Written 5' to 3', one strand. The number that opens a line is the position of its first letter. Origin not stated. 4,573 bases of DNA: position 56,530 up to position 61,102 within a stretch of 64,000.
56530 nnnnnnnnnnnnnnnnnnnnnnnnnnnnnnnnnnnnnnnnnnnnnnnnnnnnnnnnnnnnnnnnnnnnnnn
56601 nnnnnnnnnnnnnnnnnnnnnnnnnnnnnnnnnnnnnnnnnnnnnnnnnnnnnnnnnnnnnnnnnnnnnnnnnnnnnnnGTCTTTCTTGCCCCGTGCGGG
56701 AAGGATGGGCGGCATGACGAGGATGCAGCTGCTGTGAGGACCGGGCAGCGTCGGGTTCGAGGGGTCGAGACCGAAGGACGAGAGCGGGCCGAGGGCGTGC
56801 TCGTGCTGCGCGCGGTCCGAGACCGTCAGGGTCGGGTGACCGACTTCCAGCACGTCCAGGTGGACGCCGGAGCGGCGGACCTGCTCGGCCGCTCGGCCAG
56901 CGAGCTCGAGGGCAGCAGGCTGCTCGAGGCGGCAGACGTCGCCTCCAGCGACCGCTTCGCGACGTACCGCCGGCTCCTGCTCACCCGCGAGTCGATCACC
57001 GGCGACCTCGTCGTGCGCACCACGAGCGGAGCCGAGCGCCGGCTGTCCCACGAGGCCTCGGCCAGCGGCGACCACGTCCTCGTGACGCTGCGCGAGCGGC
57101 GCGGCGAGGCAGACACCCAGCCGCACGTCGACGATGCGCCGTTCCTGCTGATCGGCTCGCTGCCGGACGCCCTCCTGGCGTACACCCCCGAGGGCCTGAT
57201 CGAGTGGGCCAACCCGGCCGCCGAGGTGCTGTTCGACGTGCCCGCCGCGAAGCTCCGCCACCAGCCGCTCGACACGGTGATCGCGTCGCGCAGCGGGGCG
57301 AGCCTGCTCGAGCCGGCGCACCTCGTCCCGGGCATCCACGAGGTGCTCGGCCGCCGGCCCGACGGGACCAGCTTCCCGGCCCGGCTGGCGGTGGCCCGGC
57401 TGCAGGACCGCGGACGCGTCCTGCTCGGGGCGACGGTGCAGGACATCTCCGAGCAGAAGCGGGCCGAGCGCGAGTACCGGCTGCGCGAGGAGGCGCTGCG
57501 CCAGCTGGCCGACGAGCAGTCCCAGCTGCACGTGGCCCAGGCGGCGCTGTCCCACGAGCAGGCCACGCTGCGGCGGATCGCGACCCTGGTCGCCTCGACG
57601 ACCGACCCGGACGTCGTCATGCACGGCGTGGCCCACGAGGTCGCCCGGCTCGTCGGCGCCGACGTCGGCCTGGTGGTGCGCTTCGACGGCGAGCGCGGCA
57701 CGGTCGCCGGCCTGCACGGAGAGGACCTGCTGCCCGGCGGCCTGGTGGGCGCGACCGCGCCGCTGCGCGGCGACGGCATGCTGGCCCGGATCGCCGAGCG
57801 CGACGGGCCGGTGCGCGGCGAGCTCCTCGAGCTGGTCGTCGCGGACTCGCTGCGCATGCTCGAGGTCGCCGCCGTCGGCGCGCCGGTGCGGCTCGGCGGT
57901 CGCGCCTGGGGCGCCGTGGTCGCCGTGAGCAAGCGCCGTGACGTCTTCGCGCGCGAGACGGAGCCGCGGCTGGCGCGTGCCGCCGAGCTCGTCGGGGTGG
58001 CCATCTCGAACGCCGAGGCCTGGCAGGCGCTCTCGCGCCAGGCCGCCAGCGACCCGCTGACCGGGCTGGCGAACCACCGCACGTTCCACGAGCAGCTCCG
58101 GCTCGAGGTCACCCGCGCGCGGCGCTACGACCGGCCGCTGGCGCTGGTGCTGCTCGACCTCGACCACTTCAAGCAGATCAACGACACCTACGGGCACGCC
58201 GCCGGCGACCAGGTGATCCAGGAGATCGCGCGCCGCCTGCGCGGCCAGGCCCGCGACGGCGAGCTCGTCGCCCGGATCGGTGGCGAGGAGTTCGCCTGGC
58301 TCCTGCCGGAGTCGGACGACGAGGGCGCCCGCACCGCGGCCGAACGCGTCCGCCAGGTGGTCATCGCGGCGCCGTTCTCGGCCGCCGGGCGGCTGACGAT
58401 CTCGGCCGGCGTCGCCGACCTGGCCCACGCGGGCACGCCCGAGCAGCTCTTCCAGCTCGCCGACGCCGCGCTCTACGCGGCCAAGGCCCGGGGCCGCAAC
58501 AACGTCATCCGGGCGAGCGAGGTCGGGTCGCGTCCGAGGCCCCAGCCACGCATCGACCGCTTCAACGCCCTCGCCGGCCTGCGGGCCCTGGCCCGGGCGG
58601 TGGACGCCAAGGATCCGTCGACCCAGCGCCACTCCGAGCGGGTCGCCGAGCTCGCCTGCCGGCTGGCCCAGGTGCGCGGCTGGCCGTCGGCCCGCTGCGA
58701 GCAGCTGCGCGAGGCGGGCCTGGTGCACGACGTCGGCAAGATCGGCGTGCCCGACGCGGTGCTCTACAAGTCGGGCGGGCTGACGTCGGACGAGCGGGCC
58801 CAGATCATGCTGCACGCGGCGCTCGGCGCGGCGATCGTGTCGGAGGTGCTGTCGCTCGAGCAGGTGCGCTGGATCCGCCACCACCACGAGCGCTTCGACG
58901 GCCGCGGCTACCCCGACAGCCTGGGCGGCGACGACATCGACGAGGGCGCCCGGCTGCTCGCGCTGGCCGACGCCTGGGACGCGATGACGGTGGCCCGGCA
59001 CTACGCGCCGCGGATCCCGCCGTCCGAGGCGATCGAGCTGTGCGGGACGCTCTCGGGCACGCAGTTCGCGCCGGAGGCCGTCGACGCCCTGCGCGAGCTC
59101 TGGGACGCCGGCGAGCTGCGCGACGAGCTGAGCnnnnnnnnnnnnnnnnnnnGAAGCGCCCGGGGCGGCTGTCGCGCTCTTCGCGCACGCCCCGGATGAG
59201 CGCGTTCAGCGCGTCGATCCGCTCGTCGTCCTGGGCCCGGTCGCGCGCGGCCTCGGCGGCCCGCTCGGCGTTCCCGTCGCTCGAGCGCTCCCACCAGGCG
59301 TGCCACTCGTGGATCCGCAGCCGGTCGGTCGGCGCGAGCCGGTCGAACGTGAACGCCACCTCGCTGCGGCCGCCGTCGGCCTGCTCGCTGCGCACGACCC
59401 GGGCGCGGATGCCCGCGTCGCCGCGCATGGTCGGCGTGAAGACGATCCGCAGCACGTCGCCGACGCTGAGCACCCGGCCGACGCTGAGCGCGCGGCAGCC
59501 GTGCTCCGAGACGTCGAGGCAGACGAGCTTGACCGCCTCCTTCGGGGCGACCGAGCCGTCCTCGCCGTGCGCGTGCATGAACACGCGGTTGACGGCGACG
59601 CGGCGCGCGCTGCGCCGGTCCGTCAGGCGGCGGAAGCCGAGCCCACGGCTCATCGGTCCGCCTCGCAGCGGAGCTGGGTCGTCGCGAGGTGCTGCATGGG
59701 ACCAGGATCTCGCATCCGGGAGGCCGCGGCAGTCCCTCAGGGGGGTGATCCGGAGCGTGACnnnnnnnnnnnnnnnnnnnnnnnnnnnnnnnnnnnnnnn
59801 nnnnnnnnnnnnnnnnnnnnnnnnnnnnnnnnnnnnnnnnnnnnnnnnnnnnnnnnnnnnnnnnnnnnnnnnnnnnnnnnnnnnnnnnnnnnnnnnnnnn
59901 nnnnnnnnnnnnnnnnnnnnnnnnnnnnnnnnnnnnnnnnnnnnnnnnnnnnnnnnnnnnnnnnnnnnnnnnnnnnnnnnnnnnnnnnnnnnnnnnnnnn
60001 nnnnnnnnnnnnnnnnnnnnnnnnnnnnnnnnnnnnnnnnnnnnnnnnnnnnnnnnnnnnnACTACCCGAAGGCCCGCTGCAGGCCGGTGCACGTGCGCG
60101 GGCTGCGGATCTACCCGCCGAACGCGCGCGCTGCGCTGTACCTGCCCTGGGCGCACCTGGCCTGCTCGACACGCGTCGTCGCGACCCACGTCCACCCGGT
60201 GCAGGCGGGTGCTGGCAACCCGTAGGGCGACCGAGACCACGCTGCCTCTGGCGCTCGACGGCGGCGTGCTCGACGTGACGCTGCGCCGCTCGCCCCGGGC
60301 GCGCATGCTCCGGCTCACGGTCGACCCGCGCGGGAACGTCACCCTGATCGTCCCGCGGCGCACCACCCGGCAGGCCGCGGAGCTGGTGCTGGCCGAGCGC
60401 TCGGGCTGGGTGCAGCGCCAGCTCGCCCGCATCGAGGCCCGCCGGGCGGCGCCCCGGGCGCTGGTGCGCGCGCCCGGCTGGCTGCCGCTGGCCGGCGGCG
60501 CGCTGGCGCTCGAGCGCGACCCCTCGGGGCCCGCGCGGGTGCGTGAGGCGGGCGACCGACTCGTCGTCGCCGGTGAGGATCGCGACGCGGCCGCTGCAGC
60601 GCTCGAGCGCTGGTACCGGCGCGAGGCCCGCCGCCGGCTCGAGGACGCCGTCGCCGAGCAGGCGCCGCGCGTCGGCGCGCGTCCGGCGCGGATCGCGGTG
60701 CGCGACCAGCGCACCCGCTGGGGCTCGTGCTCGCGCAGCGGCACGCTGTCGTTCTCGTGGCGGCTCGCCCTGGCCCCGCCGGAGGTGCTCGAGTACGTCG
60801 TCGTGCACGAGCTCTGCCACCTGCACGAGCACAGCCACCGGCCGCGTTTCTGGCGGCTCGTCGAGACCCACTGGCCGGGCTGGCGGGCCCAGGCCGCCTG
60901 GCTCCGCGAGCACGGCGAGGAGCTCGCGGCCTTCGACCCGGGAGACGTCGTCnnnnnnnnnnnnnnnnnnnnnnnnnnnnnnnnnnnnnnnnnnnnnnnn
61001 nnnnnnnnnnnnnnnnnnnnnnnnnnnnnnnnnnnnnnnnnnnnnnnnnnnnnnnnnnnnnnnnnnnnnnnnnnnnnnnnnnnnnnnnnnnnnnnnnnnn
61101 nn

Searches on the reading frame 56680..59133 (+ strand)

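Call 80: search_protein_families(library=pfam, proteins=[window:56680-59133:+], max_evalue=0.00001)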
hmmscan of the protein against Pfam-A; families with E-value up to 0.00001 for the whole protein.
window:56680-59133:+ (818 aa): 5 families
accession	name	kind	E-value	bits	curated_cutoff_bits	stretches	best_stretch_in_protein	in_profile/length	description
PF00990.26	GGDEF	-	1.4e-45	155.4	23.8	1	455-608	1-161/161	Diguanylate cyclase, GGDEF domain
PF13487.12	HD_5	-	3.3e-32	112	27.2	1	636-796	2-166/170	HD domain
PF01966.28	HD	-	1.1e-18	68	22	1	650-769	3-116/116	HD domain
PF13426.13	PAS_9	-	1.5e-07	32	27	0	163-258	2-103/103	PAS domain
PF01590.32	GAF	-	2.5e-06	28.5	22.4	1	309-442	1-133/133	GAF domain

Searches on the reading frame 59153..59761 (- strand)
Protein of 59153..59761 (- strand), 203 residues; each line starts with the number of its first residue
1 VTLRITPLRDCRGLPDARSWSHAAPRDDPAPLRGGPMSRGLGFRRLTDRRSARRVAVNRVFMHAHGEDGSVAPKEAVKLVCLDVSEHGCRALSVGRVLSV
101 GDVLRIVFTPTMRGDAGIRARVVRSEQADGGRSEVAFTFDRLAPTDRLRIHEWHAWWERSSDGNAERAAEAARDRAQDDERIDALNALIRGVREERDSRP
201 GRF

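Call 80: search_protein_families(library=pfam, proteins=[window:59153-59761:-], max_evalue=0.00001)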
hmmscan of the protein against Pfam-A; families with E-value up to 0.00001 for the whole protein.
window:59153-59761:- (203 aa): 1 family
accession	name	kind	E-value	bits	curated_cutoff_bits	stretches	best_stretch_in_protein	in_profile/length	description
PF07238.19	PilZ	-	5.5e-08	33.5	22.5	1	48-151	1-97/102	PilZ domain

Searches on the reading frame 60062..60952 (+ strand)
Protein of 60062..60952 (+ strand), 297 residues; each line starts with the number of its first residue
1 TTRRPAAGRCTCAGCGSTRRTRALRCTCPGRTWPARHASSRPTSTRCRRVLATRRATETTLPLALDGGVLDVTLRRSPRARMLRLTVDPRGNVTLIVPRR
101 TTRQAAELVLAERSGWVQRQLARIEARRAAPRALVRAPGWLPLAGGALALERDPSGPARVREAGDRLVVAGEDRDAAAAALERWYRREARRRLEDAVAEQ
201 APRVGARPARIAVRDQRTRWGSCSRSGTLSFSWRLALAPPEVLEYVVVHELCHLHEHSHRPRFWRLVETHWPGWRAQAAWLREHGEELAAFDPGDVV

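Call 80: search_protein_families(library=pfam, proteins=[window:60062-60952:+], max_evalue=0.00001)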
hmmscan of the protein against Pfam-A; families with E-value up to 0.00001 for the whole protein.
window:60062-60952:+ (297 aa): 1 family
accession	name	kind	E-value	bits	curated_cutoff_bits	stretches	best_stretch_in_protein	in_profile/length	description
PF01863.23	YgjP-like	-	3.7e-56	190.8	26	1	82-284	2-207/207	YgjP-like, metallopeptidase domain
